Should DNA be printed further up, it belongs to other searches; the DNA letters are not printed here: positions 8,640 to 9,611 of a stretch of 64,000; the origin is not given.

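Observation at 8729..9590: REP-RAYT-REP unit: an IS200-like tyrosine transposase flanked by inverted copies of repeat family B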

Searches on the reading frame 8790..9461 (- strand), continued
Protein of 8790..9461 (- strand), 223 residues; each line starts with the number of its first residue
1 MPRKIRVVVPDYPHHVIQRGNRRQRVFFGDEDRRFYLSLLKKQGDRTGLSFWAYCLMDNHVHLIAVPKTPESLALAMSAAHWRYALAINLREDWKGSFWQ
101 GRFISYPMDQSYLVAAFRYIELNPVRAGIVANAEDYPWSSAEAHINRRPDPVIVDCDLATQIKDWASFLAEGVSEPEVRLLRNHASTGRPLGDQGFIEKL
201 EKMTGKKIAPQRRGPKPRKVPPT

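Call 12: search_solved_structures(query=window:8793-9461:-, max_evalue=1, show_alignments=3)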
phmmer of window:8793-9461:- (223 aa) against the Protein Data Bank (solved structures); distinct sequences matched with E-value up to 1: 2.
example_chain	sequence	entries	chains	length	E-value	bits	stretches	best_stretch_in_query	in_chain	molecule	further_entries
4er8_A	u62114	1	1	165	0.00045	23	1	21-152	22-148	TnpArep for protein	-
2wji_A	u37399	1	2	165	0.99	12.1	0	115-213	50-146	FERROUS IRON TRANSPORT PROTEIN B HOMOLOG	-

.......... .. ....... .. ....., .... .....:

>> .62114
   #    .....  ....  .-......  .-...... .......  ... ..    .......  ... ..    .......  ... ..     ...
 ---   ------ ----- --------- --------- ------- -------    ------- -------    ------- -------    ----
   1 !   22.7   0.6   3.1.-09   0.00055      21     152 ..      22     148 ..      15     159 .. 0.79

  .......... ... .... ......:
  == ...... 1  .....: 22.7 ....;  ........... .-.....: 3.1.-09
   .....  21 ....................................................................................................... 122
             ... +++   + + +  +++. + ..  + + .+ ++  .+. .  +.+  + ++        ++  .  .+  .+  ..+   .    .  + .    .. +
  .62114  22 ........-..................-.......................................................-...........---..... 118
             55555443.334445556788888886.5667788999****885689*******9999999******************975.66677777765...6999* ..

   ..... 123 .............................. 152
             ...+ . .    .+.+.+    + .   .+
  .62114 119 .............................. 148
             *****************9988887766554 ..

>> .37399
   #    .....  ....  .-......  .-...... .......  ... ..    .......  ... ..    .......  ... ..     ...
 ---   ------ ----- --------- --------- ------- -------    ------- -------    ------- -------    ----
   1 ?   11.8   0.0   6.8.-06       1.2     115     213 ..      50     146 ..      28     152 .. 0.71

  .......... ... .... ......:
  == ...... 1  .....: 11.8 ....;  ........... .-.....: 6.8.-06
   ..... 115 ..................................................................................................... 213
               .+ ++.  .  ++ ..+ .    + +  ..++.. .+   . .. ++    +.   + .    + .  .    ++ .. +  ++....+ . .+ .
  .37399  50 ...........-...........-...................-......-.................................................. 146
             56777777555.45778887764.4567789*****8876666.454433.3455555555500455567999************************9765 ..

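Call 30: find_encoding_contigs(protein=P0016, flank=10000, max_places=3)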
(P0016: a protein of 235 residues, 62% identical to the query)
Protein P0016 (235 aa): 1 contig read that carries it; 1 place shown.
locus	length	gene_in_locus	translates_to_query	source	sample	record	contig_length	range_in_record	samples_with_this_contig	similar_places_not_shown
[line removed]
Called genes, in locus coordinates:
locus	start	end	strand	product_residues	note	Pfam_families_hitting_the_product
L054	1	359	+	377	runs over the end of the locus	PF00155:Aminotran_1_2 (weak), PF01041:DegT_DnrJ_EryC1, PF00266:Aminotran_5 (faint), PF01053:Cys_Met_Meta_PP, PF01212:Beta_elim_lyase (weak)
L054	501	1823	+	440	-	PF03446:NAD_binding_2, PF03721:UDPG_MGDP_dh_N, PF00984:UDPG_MGDP_dh, PF03720:UDPG_MGDP_dh_C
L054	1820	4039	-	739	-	PF19838:LptD_2, PF04453:LptD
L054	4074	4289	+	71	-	PF09527:ATPase_gene1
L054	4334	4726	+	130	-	PF03899:ATP-synt_I (weak)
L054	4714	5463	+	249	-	PF00119:ATP-synt_A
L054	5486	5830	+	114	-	PF00137:ATP-synt_C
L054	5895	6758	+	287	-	PF03631:Virul_fac_BrkB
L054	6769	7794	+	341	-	PF04613:LpxD, PF25084:LbH_EIF2B (weak), PF25087:GMPPB_C (weak), PF00132:Hexapep (weak), PF14602:Hexapep_2 (faint), PF00132:Hexapep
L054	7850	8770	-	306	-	PF00890:FAD_binding_2 (weak), PF01134:GIDA (faint), PF01266:DAO (faint), PF01494:FAD_binding_3 (faint), PF01946:Thi4 (weak), PF07992:Pyr_redox_2, PF13738:Pyr_redox_3, PF00070:Pyr_redox, +2 more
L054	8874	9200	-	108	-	PF00085:Thioredoxin, PF13098:Thioredoxin_2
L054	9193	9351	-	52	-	-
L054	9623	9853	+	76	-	-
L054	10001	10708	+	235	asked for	PF01797:Y1_Tnp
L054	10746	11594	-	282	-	PF01513:NAD_kinase, PF20143:NAD_kinase_C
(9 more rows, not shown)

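Call 31: find_encoding_contigs(protein=P0010, flank=10000, max_places=3)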
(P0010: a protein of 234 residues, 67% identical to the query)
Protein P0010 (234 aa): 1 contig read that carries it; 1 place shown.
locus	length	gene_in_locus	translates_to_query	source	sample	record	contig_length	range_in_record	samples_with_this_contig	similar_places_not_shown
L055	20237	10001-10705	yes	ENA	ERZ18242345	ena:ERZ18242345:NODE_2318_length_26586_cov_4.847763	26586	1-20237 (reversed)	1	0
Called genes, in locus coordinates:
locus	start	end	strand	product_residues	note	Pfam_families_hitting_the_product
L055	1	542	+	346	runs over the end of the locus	-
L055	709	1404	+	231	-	PF08241:Methyltransf_11, PF13649:Methyltransf_25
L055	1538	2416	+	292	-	PF01261:AP_endonuc_2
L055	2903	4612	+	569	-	PF12704:MacB_PCD, PF02687:FtsX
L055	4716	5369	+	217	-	PF02687:FtsX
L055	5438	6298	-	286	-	-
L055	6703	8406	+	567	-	-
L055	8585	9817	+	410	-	PF03051:Peptidase_C1_2 (faint), PF00112:Peptidase_C1 (faint)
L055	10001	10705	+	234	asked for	PF01797:Y1_Tnp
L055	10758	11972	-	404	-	PF00144:Beta-lactamase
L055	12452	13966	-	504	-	PF06500:FrsA-like (faint), PF02129:Peptidase_S15, PF00561:Abhydrolase_1, PF12697:Abhydrolase_6, PF00326:Peptidase_S9, PF01738:DLH (faint), PF12146:Hydrolase_4, PF08840:BAAT_C (weak)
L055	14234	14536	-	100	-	-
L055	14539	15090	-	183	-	PF04542:Sigma70_r2, PF08281:Sigma70_r4_2, PF04545:Sigma70_r4 (weak)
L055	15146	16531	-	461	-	PF00069:Pkinase, PF01636:APH (faint), PF07714:PK_Tyr_Ser-Thr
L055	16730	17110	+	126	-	-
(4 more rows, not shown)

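Call 32: find_encoding_contigs(protein=P0111, flank=10000, max_places=3)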
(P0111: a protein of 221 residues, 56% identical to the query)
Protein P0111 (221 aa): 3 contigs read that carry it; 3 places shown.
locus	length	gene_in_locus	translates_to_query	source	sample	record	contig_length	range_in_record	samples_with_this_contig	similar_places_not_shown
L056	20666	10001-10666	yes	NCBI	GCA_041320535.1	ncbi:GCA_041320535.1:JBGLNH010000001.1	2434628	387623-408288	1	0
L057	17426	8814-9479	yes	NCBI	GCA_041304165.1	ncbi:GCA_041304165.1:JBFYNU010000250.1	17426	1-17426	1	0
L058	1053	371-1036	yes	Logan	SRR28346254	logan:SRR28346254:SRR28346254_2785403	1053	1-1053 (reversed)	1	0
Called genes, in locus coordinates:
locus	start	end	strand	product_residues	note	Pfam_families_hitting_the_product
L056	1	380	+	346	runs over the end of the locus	-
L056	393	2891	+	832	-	PF01074:Glyco_hydro_38N, PF09261:Alpha-mann_mid, PF07748:Glyco_hydro_38C, PF17677:Glyco_hydro38C2 (faint)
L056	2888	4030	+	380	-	PF01208:URO-D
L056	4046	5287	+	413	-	PF01408:GFO_IDH_MocA, PF22725:GFO_IDH_MocA_C3 (weak)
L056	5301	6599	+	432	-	PF01938:TRAM (weak), PF05958:tRNA_U5-meth_tr, PF02475:TRM5-TYW2_MTfase (weak), PF03602:Cons_hypoth95 (weak), PF05175:MTS (faint)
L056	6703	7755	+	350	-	PF21016:RlmN_N, PF04055:Radical_SAM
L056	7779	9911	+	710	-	PF02449:Glyco_hydro_42, PF08532:Glyco_hydro_42M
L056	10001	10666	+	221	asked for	PF01797:Y1_Tnp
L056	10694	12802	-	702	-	PF00474:SSF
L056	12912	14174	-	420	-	PF03577:Peptidase_C69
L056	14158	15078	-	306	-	PF00528:BPD_transp_1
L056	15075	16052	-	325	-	PF12849:PBP_like_2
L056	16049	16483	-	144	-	PF02082:Rrf2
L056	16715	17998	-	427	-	PF03952:Enolase_N, PF00113:Enolase_C, PF13378:MR_MLE_C, PF07476:MAAL_C (weak)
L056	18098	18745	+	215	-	PF02308:MgtC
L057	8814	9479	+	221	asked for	PF01797:Y1_Tnp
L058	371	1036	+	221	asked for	PF01797:Y1_Tnp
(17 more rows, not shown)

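Call 43: predict_structure(alignment_id=A1)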
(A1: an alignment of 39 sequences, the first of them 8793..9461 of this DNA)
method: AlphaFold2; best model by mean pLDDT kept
length: 223 residues; sequences in the alignment: 39
mean_pLDDT: 89.5   pTM: 0.86
mean pLDDT of the five models: 89.5, 89.1, 89.1, 88.7, 88.0
residues with pLDDT >= 90: 152; 70-90: 52; 50-70: 16; < 50: 3
segments of 3 or more residues with pLDDT < 50: 1-3
pLDDT, mean of each block of 10 residues (from residue 1): 64 95 90 98 98 97 97 95 94 87 90 94 97 97 94 85 92 92 88 90 80 65 57
secondary structure, 60 per line:
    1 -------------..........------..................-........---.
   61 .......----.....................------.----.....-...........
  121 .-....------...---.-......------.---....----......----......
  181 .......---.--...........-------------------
elements in order: E14-20 H30-47 E49-56 E60-67 H72-92 E104-108 H110-121 H123-126 H141-146 H157-160 H165-170 H175-187 H194-204

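Call 47: fold_search(model_id=the predicted structure, library=pdb)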
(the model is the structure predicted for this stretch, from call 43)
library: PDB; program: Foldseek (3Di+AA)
matches with E <= 10: 1268; with E <= 0.001: 23
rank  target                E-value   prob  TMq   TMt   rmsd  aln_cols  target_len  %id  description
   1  4er8_A                2.7e-08  1.00  0.57  0.76   4.8       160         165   17  Structure of the REP associates tyrosine transposase bound to a REP hairpin (released 2012-08-15)
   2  2xo6_D                2.0e-05  1.00  0.39  0.64   2.6       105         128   20  DEINOCOCCUS RADIODURANS ISDRA2 TRANSPOSASE Y132F MUTANT COMPLEXED WITH LEFT END RECOGNITION AND CLEAVAGE SITE (released 2010-10-13)
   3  2xm3_C                2.6e-05  1.00  0.39  0.64   2.7       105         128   22  Deinococcus radiodurans ISDra2 Transposase Left end DNA complex (released 2010-10-13)
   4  2xma_E                2.9e-05  1.00  0.38  0.58   2.8       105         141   23  DEINOCOCCUS RADIODURANS ISDRA2 TRANSPOSASE RIGHT END DNA COMPLEX (released 2010-10-13)
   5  2xma_A                3.3e-05  1.00  0.38  0.59   2.8       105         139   23  DEINOCOCCUS RADIODURANS ISDRA2 TRANSPOSASE RIGHT END DNA COMPLEX (released 2010-10-13)
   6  2xqc_D                3.5e-05  1.00  0.38  0.61   2.8       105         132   23  DEINOCOCCUS RADIODURANS ISDRA2 TRANSPOSASE COMPLEXED WITH LEFT END RECOGNITION AND CLEAVAGE SITE AND ZN (released 2010-10-13)
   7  2xma_B                3.9e-05  1.00  0.38  0.60   2.7       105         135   21  DEINOCOCCUS RADIODURANS ISDRA2 TRANSPOSASE RIGHT END DNA COMPLEX (released 2010-10-13)
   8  2xm3_D                3.9e-05  1.00  0.38  0.63   2.8       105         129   23  Deinococcus radiodurans ISDra2 Transposase Left end DNA complex (released 2010-10-13)
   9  2xm3_A                6.7e-05  1.00  0.39  0.64   2.7       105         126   21  Deinococcus radiodurans ISDra2 Transposase Left end DNA complex (released 2010-10-13)
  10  2xm3_B                7.6e-05  1.00  0.38  0.63   2.8       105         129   23  Deinococcus radiodurans ISDra2 Transposase Left end DNA complex (released 2010-10-13)
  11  2xo6_A                8.6e-05  1.00  0.39  0.62   5.5       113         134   23  DEINOCOCCUS RADIODURANS ISDRA2 TRANSPOSASE Y132F MUTANT COMPLEXED WITH LEFT END RECOGNITION AND CLEAVAGE SITE (released 2010-10-13)
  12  2vjv_A                1.2e-04  1.00  0.39  0.66   2.8       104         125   12  Crystal structure of the IS608 transposase in complex with left end 26-mer DNA hairpin and a 6-mer DNA representing th (released 2008-02-19)
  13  2f4f_A                1.6e-04  1.00  0.36  0.57  12.5       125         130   19  Crystal structure of IS200 transposase (released 2005-12-13)
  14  2a6m_B                1.7e-04  1.00  0.41  0.58  11.7       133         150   13  Crystal Structure of the ISHp608 Transposase (released 2005-10-25)
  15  2a6o_A                2.8e-04  1.00  0.39  0.56  12.4       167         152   12  Crystal Structure of the ISHp608 Transposase in Complex with Stem-loop DNA (released 2005-10-25)
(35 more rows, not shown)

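Call 51: search_dna_similar(query=window:8793-9461:-, collection=plasmids, mode=protein, max_rows=15)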
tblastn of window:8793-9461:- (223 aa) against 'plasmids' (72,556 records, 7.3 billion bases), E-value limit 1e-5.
Records with a match: 27; places in all: 32; records where one place covers at least 80% of the query: 18.
Best place of each record, by identity: <60% 27.
By first word of the organism name: Paraburkholderia 8; Nostoc 4; Skermanella 3; Rhodospirillum 2; Pseudomonas 1; Pseudoalteromonas 1; Iodobacter 1; Burkholderia 1; Caballeronia 1; Acetoanaerobium 1; and 4 more.
By predicted mobility (MOB-suite, as given by PLSDB): non-mobilizable 17; mobilizable 5; conjugative 5.
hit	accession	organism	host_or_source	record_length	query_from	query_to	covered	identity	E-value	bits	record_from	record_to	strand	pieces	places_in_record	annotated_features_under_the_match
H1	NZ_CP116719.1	Pseudomonas aeruginosa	Homo sapiens,urine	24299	1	218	98%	38.3%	1e-37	145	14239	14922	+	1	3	transposase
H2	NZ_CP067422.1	Skermanella sp. TT6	Homo sapiens,single cell,skin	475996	1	221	99%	36.6%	1e-39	151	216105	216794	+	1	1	transposase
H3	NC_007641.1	Rhodospirillum rubrum ATCC 11170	-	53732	1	219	98%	36.7%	5e-36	140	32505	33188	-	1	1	transposase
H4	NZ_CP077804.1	Rhodospirillum rubrum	cell culture,culture collection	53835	1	219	98%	36.7%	5e-36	140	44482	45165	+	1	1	transposase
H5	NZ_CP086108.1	Skermanella mucosa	single cell,crude oil contaminated ...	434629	1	217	97%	36.7%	5e-42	158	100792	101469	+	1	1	transposase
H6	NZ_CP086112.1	Skermanella rosea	single cell,hydrocarbon-contaminated ...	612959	1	221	99%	35.7%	1e-38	148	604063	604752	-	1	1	transposase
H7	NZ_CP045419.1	Pseudoalteromonas sp. THAF3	pure culture,Surface of a polyethylene ...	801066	1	214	96%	31.8%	2e-27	116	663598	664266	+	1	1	none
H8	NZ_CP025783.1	Iodobacter fluviatilis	whole organism,Glacial lake sediment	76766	1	214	96%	30.9%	1e-25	110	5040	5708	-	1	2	transposase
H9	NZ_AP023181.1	Paraburkholderia sp. PGU19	Physopelta gutta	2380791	1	223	100%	28.0%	8e-17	86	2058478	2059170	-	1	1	none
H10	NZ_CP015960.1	Paraburkholderia caribensis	Mimosa,single cell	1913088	1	220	99%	28.4%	1e-17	88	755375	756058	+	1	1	none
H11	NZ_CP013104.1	Paraburkholderia caribensis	-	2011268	1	220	99%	28.4%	1e-17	88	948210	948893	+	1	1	none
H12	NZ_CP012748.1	Paraburkholderia caribensis MBA4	soil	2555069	1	220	99%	27.9%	2e-16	85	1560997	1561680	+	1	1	none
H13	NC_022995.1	Burkholderia sp. M701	-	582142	1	214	96%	28.4%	6e-16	83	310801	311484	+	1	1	transposase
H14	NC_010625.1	Paraburkholderia phymatum STM815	-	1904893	1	210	94%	28.3%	2e-16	84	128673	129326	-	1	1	record has no annotation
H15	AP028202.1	Paraburkholderia largidicola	Physopelta gutta,midgut,Midgut crypts ...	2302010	1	210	94%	28.3%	2e-15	81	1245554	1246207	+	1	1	transposase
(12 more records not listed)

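Call 54: find_encoding_contigs(protein=P0083, flank=10000, max_places=2)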
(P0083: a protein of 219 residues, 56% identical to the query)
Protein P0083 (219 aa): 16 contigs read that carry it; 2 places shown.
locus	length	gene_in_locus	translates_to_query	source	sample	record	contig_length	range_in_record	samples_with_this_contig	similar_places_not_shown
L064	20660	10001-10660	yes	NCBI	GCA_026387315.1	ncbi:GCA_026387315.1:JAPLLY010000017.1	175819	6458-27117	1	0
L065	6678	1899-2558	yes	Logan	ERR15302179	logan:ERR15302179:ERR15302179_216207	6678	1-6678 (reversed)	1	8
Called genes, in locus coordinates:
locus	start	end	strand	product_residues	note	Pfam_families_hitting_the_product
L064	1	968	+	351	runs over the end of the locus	PF00871:Acetate_kinase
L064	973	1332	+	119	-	PF02261:Asp_decarbox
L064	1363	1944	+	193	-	PF01327:Pep_deformylase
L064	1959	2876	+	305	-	PF00890:FAD_binding_2 (weak), PF01134:GIDA (faint), PF01266:DAO (faint), PF03486:HI0933_like (weak), PF07992:Pyr_redox_2, PF12831:FAD_oxidored (weak), PF13738:Pyr_redox_3, PF00070:Pyr_redox, +1 more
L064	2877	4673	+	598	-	PF17297:PEPCK_N, PF00821:PEPCK_GTP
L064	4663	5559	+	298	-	PF01259:SAICAR_synt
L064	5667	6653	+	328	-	PF03706:LPG_synthase_TM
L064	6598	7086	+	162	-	PF05991:NYN_YacP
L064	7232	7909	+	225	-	PF05552:MS_channel_1st_1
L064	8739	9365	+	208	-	PF01909:NTP_transf_2, PF18765:Polbeta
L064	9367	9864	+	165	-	PF05168:HEPN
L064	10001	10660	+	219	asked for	PF01797:Y1_Tnp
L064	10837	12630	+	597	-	PF13589:HATPase_c_3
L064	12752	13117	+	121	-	-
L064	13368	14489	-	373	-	-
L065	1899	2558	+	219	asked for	PF01797:Y1_Tnp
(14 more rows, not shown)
